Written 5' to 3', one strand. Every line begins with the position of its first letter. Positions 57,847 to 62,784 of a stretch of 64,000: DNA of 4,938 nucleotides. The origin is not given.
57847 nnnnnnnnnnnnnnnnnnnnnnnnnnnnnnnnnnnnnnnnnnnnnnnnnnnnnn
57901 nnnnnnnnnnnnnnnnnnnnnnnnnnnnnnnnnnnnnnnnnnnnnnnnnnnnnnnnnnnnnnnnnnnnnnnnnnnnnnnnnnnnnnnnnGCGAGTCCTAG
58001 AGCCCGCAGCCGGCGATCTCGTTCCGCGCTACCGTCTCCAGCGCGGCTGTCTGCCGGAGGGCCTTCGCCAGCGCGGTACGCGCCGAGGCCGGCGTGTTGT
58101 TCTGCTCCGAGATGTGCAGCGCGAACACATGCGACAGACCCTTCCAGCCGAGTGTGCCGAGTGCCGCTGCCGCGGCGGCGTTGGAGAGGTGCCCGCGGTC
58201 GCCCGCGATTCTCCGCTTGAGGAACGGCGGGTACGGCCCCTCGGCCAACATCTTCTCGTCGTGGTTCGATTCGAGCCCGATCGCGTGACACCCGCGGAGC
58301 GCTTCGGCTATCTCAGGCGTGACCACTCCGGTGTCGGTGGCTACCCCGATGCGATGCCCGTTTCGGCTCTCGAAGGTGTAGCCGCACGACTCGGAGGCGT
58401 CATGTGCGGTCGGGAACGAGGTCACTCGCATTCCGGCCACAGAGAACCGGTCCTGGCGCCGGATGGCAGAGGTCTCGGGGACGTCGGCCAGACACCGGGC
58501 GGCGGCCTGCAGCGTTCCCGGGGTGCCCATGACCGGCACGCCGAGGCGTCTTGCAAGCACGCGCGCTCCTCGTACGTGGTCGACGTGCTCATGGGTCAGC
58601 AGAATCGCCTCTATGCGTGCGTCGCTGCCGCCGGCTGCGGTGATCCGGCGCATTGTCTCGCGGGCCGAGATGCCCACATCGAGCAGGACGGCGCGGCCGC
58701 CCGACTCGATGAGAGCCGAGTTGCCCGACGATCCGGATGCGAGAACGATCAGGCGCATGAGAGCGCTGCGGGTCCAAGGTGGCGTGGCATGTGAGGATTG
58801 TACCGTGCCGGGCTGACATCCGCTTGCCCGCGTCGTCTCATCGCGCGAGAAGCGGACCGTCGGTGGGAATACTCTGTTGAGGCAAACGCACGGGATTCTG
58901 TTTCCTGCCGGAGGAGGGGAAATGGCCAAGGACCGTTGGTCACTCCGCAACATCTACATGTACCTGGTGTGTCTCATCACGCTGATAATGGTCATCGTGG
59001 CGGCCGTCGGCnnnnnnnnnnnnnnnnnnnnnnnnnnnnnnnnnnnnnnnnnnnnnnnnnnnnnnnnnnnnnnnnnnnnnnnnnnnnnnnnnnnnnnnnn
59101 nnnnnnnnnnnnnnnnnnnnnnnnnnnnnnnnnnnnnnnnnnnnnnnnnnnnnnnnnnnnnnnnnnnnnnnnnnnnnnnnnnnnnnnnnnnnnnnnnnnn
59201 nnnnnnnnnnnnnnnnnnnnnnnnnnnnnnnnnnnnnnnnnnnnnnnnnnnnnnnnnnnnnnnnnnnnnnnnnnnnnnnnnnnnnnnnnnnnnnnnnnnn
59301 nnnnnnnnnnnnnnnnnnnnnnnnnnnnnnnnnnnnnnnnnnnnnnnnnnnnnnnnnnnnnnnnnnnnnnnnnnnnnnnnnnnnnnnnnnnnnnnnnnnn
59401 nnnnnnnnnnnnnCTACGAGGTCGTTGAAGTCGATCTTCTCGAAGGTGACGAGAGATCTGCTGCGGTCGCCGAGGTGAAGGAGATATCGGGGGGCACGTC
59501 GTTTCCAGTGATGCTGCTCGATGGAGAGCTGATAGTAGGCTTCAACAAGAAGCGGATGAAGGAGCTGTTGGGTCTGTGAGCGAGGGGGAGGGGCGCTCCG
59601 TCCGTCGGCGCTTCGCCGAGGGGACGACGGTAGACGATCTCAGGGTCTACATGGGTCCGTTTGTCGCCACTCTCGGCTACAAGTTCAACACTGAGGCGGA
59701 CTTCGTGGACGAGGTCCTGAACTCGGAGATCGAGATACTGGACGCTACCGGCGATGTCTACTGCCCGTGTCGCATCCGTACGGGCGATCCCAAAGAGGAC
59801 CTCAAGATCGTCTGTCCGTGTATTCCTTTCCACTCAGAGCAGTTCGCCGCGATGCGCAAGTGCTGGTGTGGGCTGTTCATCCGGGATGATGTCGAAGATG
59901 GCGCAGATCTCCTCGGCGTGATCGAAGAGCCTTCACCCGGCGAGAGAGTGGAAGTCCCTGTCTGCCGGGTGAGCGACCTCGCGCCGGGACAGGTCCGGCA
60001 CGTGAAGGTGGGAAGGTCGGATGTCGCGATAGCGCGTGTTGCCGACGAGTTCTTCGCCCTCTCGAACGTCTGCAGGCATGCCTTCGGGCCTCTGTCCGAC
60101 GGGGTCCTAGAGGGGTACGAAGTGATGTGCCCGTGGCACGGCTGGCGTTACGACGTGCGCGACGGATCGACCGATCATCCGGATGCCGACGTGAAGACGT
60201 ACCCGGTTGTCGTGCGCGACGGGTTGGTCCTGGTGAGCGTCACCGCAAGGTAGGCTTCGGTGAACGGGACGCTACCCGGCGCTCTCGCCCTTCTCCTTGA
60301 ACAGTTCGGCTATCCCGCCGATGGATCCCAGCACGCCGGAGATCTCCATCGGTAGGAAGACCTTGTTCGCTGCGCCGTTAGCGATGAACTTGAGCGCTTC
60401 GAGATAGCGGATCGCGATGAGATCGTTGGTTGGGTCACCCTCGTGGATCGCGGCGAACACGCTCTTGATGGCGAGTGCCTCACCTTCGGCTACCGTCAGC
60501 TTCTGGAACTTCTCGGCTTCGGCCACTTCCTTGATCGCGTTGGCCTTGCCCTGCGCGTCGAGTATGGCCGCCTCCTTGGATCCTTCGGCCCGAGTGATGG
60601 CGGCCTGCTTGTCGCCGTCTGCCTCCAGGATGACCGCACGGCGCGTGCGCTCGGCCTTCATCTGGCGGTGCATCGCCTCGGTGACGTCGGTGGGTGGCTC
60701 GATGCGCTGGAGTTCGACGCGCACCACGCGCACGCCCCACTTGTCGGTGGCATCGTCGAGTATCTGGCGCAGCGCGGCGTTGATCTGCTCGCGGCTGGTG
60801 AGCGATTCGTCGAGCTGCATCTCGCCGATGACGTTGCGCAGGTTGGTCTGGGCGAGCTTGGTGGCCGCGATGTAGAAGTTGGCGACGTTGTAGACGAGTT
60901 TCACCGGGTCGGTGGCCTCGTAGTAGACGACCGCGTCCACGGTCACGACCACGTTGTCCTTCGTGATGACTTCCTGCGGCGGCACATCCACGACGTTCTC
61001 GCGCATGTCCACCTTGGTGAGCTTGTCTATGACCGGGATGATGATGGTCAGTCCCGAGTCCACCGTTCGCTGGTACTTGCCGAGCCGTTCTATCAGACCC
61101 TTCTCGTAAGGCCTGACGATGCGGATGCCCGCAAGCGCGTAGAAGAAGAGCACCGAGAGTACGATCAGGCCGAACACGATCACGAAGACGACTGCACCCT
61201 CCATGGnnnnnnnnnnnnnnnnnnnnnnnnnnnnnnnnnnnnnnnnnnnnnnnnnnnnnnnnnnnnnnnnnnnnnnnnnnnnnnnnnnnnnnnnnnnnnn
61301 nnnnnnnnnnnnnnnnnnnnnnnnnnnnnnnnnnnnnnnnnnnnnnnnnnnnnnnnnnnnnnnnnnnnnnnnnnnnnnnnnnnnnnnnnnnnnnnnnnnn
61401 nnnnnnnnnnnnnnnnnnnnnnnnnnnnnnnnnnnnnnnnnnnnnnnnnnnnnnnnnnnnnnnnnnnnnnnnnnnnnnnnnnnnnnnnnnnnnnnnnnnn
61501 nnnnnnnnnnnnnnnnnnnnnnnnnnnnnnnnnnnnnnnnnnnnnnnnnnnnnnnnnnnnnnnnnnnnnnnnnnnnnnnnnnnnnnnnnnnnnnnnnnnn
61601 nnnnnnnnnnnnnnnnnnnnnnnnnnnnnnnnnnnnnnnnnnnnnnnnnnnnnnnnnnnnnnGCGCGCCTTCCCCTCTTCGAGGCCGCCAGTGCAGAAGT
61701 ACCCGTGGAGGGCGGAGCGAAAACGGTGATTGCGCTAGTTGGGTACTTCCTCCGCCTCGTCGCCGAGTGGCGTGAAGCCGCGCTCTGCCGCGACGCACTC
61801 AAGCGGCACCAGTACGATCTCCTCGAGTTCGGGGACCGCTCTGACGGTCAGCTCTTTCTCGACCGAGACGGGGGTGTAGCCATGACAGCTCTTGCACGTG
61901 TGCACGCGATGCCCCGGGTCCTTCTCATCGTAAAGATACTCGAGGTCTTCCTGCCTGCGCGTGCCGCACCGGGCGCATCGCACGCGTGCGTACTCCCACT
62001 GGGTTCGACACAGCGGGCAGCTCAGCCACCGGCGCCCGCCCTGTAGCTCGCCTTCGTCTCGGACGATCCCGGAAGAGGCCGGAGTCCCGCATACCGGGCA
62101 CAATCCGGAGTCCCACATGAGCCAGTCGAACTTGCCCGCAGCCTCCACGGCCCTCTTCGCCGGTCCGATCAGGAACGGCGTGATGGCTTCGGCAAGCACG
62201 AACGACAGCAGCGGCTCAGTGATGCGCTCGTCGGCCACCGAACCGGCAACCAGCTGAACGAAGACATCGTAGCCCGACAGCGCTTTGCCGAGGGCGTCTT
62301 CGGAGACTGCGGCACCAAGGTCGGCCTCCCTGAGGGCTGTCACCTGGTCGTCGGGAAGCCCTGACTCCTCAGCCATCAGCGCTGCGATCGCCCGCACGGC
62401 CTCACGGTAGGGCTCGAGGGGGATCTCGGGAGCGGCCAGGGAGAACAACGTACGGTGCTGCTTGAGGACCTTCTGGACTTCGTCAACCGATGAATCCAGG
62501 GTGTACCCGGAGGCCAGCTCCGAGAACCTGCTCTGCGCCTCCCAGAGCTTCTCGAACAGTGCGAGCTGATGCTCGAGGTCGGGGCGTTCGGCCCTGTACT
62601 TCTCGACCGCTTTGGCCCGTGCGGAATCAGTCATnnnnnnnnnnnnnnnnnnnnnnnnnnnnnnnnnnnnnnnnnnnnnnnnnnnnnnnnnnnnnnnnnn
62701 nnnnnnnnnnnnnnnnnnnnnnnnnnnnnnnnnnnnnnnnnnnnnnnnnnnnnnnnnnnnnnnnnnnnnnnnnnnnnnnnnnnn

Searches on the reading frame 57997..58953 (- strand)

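Call 80: search_protein_families(library=pfam, proteins=[window:57997-58953:-], max_evalue=0.00001)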
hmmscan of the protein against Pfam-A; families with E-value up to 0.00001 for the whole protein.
window:57997-58953:- (318 aa): 2 families
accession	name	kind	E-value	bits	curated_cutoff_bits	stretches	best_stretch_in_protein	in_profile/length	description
PF12706.13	Lactamase_B_2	-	1.6e-22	80.6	27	1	87-273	1-192/200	Beta-lactamase superfamily domain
PF00753.33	Lactamase_B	-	5.3e-16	59.6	22.7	1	75-215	4-157/196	Metallo-beta-lactamase superfamily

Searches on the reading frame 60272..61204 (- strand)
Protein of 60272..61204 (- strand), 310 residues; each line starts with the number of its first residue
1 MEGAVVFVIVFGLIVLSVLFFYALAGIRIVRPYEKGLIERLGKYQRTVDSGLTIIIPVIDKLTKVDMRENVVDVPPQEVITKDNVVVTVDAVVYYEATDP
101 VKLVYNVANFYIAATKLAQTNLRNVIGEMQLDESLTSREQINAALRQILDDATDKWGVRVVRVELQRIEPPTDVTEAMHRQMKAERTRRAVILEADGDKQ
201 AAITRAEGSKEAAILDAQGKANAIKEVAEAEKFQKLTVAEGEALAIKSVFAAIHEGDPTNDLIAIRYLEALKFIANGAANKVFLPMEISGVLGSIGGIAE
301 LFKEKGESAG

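Call 80: search_protein_families(library=pfam, proteins=[window:60272-61204:-], max_evalue=0.00001)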
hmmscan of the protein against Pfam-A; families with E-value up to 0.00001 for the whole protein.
window:60272-61204:- (310 aa): 1 family
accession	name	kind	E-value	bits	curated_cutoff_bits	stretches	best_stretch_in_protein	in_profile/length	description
PF01145.31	Band_7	-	2e-41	142.4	23.6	1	29-198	2-175/176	SPFH domain / Band 7 family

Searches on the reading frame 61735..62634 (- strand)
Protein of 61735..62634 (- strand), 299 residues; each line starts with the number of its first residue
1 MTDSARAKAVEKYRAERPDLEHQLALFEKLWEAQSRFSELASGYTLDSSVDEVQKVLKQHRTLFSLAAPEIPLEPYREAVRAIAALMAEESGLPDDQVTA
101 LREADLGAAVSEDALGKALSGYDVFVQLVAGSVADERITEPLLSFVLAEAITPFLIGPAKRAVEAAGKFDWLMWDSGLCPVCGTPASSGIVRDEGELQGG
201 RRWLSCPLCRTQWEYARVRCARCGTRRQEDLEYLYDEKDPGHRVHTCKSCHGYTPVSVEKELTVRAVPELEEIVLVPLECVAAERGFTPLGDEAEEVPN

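Call 36: search_protein_families(library=pfam, proteins=[window:61735-62634:-], max_evalue=0.01)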
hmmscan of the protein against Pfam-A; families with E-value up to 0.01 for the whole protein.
window:61735-62634:- (299 aa): 1 family
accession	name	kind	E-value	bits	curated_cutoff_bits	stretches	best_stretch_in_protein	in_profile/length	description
PF24859.1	FdhE_central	-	5.7e-11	42.8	27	1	178-217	1-39/39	FdhE, central domain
